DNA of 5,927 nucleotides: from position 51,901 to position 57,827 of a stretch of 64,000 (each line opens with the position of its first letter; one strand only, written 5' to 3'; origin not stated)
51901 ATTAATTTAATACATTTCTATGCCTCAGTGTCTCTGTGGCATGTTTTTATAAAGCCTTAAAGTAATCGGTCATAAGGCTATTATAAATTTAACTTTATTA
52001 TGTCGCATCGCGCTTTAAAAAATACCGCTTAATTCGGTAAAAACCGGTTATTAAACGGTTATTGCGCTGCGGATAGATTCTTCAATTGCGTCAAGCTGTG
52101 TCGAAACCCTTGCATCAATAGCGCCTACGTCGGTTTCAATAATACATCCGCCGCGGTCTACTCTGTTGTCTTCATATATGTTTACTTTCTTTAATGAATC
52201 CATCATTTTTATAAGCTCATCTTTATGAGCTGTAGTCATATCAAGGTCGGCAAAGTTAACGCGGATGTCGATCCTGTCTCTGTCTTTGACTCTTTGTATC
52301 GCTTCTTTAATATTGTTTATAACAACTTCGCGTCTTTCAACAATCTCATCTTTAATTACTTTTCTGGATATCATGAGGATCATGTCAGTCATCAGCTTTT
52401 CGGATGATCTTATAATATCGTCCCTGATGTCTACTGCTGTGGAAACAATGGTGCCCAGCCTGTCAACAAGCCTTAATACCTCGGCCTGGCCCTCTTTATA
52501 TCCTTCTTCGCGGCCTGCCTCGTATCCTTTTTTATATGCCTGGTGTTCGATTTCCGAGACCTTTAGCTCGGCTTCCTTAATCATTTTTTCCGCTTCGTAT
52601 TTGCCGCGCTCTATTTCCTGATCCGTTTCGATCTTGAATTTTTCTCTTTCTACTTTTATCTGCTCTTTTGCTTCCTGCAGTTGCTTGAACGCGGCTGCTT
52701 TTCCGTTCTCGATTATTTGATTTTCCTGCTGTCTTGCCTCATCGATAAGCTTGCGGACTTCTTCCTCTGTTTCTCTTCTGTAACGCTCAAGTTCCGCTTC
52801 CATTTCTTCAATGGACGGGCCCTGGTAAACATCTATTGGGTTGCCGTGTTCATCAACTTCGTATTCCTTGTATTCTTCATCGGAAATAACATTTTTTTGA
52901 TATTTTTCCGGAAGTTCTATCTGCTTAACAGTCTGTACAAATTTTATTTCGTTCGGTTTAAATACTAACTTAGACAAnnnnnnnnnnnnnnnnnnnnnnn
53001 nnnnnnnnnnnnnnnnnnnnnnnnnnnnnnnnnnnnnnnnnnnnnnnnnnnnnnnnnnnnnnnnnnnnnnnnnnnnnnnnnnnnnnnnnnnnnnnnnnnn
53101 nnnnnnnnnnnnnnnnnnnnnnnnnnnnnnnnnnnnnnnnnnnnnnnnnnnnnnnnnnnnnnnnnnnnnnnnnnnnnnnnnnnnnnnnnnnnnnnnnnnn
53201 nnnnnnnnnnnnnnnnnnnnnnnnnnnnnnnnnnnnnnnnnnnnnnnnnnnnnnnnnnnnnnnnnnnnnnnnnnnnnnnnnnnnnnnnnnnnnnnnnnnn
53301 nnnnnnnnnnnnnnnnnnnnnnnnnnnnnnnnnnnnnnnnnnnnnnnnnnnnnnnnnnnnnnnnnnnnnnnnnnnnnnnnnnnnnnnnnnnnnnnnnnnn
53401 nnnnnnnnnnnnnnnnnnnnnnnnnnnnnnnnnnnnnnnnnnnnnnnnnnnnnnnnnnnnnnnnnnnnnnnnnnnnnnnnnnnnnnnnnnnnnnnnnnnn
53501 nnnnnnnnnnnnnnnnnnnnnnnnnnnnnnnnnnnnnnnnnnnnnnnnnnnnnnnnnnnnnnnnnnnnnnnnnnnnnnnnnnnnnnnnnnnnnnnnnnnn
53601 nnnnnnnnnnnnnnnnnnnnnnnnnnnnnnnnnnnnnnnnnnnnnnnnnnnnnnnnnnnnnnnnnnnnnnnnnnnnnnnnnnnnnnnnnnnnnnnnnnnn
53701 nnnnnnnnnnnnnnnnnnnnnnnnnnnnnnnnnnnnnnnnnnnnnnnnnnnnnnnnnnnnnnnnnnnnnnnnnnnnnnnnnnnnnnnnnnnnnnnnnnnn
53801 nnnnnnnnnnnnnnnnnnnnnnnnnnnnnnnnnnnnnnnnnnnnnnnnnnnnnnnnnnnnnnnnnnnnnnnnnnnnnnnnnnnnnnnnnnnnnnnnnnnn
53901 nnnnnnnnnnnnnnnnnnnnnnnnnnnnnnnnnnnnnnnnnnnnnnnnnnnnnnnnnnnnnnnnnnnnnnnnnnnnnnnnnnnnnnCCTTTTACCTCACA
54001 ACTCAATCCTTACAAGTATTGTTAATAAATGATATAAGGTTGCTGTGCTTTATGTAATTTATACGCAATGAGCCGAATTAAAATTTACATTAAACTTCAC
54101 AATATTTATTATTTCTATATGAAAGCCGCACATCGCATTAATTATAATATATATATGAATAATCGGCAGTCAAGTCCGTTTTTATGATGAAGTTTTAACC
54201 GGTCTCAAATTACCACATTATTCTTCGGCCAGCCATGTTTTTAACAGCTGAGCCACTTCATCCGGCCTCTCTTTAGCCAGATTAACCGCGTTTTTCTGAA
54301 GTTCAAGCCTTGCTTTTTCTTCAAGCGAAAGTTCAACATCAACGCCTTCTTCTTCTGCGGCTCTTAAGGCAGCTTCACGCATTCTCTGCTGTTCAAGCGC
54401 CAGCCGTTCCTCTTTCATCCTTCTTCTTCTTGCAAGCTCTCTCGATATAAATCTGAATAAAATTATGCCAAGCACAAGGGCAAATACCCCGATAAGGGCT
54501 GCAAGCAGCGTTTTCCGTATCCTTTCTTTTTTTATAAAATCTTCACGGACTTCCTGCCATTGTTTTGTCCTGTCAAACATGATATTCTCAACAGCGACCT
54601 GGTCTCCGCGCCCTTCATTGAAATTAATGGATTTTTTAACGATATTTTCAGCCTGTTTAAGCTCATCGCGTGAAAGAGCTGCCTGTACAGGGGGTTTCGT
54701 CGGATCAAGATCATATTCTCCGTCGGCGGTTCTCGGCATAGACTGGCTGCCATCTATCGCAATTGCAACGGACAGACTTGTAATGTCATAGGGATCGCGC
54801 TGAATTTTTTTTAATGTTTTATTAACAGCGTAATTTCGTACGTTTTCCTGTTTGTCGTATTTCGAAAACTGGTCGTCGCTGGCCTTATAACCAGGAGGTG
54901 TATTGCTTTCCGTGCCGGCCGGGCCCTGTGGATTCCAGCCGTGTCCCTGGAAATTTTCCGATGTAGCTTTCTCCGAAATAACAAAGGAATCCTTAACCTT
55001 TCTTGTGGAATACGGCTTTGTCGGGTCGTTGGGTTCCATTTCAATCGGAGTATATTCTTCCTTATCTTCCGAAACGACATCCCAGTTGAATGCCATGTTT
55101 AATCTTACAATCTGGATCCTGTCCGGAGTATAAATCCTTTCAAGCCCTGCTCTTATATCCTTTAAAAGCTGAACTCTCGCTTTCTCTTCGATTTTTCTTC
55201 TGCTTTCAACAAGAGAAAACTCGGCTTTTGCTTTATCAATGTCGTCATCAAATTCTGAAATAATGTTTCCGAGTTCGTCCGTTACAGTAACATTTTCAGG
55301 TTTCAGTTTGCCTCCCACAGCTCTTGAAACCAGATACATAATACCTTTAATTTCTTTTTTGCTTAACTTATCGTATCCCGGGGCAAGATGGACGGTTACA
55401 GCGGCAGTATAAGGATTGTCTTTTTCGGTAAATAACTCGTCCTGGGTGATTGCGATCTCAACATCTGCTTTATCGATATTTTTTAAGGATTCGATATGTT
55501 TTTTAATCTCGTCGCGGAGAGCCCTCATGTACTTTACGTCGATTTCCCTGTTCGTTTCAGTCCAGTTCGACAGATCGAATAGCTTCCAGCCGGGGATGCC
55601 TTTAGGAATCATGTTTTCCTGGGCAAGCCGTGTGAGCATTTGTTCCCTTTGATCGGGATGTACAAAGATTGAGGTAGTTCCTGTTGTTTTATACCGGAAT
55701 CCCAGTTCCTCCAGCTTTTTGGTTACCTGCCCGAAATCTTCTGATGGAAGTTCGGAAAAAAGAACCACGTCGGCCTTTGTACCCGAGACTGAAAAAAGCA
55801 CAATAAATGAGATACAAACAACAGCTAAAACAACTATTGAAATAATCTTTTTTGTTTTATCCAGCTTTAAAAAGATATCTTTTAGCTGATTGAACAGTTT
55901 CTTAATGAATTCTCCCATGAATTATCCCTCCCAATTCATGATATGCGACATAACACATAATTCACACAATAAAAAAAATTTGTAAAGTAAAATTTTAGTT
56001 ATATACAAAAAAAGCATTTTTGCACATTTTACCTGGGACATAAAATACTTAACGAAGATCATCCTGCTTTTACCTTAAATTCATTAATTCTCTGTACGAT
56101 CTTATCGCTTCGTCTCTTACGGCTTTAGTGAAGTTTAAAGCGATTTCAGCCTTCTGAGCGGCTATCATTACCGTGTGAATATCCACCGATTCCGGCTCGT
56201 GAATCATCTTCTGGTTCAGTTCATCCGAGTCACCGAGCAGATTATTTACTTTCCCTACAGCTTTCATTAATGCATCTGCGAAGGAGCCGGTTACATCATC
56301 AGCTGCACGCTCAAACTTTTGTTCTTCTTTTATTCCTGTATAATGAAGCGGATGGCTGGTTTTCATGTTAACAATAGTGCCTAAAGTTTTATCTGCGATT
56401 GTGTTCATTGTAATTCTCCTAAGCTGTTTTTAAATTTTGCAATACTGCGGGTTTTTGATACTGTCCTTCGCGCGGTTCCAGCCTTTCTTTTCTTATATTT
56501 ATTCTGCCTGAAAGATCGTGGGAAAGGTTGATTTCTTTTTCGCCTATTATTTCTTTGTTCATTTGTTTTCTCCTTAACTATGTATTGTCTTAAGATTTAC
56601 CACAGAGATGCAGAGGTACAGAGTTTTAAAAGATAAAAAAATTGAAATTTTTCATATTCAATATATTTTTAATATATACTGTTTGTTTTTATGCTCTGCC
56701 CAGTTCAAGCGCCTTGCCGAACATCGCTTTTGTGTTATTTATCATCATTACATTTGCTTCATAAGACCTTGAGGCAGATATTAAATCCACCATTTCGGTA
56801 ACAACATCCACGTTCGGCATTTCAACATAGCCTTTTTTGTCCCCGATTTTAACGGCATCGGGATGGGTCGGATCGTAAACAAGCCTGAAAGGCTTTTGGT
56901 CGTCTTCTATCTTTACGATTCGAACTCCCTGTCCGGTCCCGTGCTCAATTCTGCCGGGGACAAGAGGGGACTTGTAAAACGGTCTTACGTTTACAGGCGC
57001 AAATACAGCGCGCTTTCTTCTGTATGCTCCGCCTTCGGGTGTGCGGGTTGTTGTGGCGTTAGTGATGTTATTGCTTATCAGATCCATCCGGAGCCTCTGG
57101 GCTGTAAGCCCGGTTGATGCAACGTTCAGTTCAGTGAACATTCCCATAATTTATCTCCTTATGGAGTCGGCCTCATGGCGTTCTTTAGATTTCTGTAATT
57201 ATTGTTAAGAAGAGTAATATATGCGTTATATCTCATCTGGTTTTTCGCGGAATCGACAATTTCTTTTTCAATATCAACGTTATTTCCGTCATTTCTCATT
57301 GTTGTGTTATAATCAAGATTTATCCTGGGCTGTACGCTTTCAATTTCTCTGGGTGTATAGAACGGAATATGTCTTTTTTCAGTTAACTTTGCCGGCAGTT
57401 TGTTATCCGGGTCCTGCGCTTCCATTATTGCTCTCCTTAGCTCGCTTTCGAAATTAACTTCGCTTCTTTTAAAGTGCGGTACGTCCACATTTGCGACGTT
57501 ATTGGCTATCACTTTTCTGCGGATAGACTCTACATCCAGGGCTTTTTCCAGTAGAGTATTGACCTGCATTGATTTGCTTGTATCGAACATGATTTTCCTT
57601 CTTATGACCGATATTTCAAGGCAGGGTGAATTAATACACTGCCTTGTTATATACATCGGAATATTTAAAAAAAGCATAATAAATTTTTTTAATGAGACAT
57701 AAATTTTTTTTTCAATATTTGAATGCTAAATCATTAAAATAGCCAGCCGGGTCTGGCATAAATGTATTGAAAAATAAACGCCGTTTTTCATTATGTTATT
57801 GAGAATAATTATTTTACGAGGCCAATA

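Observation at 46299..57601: Flagellar flgB-fliJ operon runs on into an SLT lytic transglycosylase, a YlxF/MotE-like gene, a LolA-like gene and an Omp85-family gene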

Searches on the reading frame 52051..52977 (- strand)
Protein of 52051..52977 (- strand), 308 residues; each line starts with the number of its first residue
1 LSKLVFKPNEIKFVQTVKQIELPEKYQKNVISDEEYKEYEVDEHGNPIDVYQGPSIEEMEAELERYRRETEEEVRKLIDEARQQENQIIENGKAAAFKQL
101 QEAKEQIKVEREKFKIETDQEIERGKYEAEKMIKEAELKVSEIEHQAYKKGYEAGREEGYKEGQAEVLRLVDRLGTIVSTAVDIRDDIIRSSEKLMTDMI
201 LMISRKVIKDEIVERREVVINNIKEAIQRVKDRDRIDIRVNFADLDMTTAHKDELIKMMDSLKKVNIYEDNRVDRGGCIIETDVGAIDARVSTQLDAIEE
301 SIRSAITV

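Call 4: search_protein_families(library=pfam, proteins=[window:52051-52977:-], max_evalue=0.01)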
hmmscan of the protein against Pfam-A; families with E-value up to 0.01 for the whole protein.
window:52051-52977:- (308 aa): 1 family
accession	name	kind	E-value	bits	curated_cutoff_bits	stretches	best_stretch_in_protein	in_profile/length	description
PF02108.21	FliH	-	9.1e-22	77.8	24.1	1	185-297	18-127/128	Flagellar assembly protein FliH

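Call 5: search_protein_families(library=ncbifam, proteins=[window:52051-52977:-], max_evalue=0.01)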
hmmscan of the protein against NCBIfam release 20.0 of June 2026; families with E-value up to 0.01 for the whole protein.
window:52051-52977:- (308 aa): 16 families
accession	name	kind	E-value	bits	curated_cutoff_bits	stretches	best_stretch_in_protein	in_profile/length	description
NF005198.1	PRK06669.1-3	equivalog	2.3e-92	309.4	200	1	1-304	1-295/299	flagellar assembly protein FliH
NF005392.0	PRK06937.1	equivalog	2.1e-24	86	159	1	126-306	29-203/209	HrpE/YscL family type III secretion apparatus protein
TIGR03825.1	FliH_bacil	equivalog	4.6e-24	85.3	148.9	1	69-305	17-247/255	flagellar assembly protein FliH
NF004968.0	PRK06328.1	equivalog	2.4e-19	69.5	220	1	124-305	37-203/223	HrpE/YscL family type III secretion apparatus protein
NF004270.2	PRK05687.2-1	equivalog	2.7e-17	63.1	180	1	105-301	18-221/223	flagellar assembly protein FliH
NF006574.0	PRK09098.1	subfamily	2.5e-14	53.3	278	1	115-306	38-226/277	HrpE/YscL family type III secretion apparatus protein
TIGR02499.1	HrpE_YscL_not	equivalog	1.9e-12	47.6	78.7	1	122-289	12-165/166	type III secretion system stator protein SctL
NF005196.1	PRK06669.1-1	equivalog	2e-11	43.8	200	1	27-302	1-272/274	flagellar assembly protein FliH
NF004267.1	PRK05687.1-3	equivalog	1.1e-10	41.2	293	1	146-303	102-257/266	flagellar assembly protein FliH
NF004266.1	PRK05687.1-1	equivalog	5.6e-10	39.1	260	1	98-294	22-217/230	flagellar assembly protein FliH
NF009925.1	PRK13386.1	equivalog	1.8e-08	33.9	192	1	140-303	63-221/228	flagellar assembly protein FliH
NF004692.0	PRK06032.1-3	equivalog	7.1e-06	25.9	235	1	105-304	22-218/244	flagellar assembly protein H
NF050102.1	DivIVA_Wag31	equivalog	1.7e-05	24.9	260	1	63-152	125-203/256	DivIVA-like cell division protein Wag31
NF004269.1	PRK05687.1-5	equivalog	4.9e-05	23.1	279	1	102-298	28-225/249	flagellar assembly protein FliH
NF004690.0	PRK06032.1-1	equivalog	5.1e-05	22.9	201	1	113-290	6-185/209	flagellar assembly protein H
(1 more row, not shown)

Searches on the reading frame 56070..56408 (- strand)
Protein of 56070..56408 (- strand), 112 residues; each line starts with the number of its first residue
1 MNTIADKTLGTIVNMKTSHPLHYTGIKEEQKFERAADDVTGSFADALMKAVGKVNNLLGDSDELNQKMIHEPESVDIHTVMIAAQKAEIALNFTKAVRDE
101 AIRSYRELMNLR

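Call 4: search_protein_families(library=pfam, proteins=[window:56070-56408:-], max_evalue=0.01)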
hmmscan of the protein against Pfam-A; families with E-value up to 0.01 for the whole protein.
window:56070-56408:- (112 aa): 1 family
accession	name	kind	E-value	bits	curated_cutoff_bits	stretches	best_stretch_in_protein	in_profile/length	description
PF02049.23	FliE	-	3.2e-20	72.5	22.4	1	33-111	10-87/89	Flagellar hook-basal body complex protein FliE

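Call 5: search_protein_families(library=ncbifam, proteins=[window:56070-56408:-], max_evalue=0.01)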
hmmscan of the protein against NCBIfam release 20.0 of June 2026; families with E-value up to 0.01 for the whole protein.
window:56070-56408:- (112 aa): 2 families
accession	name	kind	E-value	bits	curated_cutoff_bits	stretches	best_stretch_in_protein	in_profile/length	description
NF009371.0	PRK12729.1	equivalog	6.6e-28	97.8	145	1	10-112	29-127/127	flagellar hook-basal body protein FliE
TIGR00205.2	fliE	equivalog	1.4e-17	63.7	30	1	43-111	1-69/71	flagellar hook-basal body complex protein FliE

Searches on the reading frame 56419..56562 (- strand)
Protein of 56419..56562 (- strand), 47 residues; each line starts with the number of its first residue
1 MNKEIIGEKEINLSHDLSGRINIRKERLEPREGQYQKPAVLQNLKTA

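Call 4: search_protein_families(library=pfam, proteins=[window:56419-56562:-], max_evalue=0.01)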
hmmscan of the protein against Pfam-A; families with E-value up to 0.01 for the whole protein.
window:56419-56562:- (47 aa): 0 families

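Call 5: search_protein_families(library=ncbifam, proteins=[window:56419-56562:-], max_evalue=0.01)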
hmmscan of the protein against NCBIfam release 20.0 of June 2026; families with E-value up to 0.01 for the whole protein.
window:56419-56562:- (47 aa): 0 families

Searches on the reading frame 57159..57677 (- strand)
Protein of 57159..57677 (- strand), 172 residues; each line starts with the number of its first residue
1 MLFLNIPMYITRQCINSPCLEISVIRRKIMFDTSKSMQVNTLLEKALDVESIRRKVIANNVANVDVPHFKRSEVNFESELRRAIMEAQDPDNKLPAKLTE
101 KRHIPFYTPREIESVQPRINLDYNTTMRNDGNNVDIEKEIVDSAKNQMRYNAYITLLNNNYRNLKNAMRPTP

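Call 4: search_protein_families(library=pfam, proteins=[window:57159-57677:-], max_evalue=0.01)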
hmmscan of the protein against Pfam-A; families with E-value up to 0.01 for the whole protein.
window:57159-57677:- (172 aa): 1 family
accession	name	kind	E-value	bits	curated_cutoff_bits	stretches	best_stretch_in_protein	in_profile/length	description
PF00460.25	Flg_bb_rod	-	6.1e-05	23.3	20.7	1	46-70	7-31/31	Flagella basal body rod protein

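Call 5: search_protein_families(library=ncbifam, proteins=[window:57159-57677:-], max_evalue=0.01)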
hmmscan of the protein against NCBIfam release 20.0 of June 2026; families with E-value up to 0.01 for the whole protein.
window:57159-57677:- (172 aa): 20 families
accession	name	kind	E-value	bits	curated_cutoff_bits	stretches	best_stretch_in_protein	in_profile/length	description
NF009267.0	PRK12624.1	equivalog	3.7e-45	153.9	241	1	30-169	1-141/143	flagellar basal body rod protein FlgB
TIGR01396.1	FlgB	equivalog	8.1e-35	119.9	59.05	1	41-169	6-131/131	flagellar basal body rod protein FlgB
NF009266.0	PRK12623.1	equivalog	7.3e-29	100.4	144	1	32-166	5-128/133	flagellar basal body rod protein FlgB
NF009265.0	PRK12622.1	equivalog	6.5e-27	94.3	145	1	43-157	11-123/135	flagellar basal body rod protein FlgB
NF009264.0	PRK12621.1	equivalog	1e-18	68.1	163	1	41-167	10-130/136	flagellar basal body rod protein FlgB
NF004654.1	PRK06004.1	equivalog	1.3e-14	55.3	142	1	47-169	6-125/126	flagellar basal body rod protein FlgB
NF005280.0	PRK06797.1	equivalog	4e-11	43.6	106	1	52-162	17-127/135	flagellar basal body rod protein FlgB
NF009328.0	PRK12685.1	equivalog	2.8e-10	40.6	169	1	45-168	14-113/116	flagellar basal body rod protein FlgB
NF009262.0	PRK12619.1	equivalog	5.8e-10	39.7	183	1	44-168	13-127/130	flagellar basal body rod protein FlgB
NF009263.0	PRK12620.1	equivalog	2.8e-09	37.1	158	1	44-167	13-129/133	flagellar basal body rod protein FlgB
NF009275.1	PRK12632.1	equivalog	2.1e-08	34.6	170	1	30-160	1-117/130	flagellar basal body rod protein FlgC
NF005527.0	PRK07182.1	equivalog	1.1e-07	31.9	211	1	45-168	14-145/148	flagellar basal body rod protein FlgB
NF009270.0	PRK12627.1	equivalog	1.4e-07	31.9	128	1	52-159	20-116/128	FlgB family protein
NF004653.1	PRK06003.1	equivalog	2e-07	31.4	153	1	46-150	13-106/126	flagellar basal body rod protein FlgB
TIGR02488.1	flgG_G_neg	equivalog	0.00021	20.9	252.75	1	50-83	12-45/259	flagellar basal-body rod protein FlgG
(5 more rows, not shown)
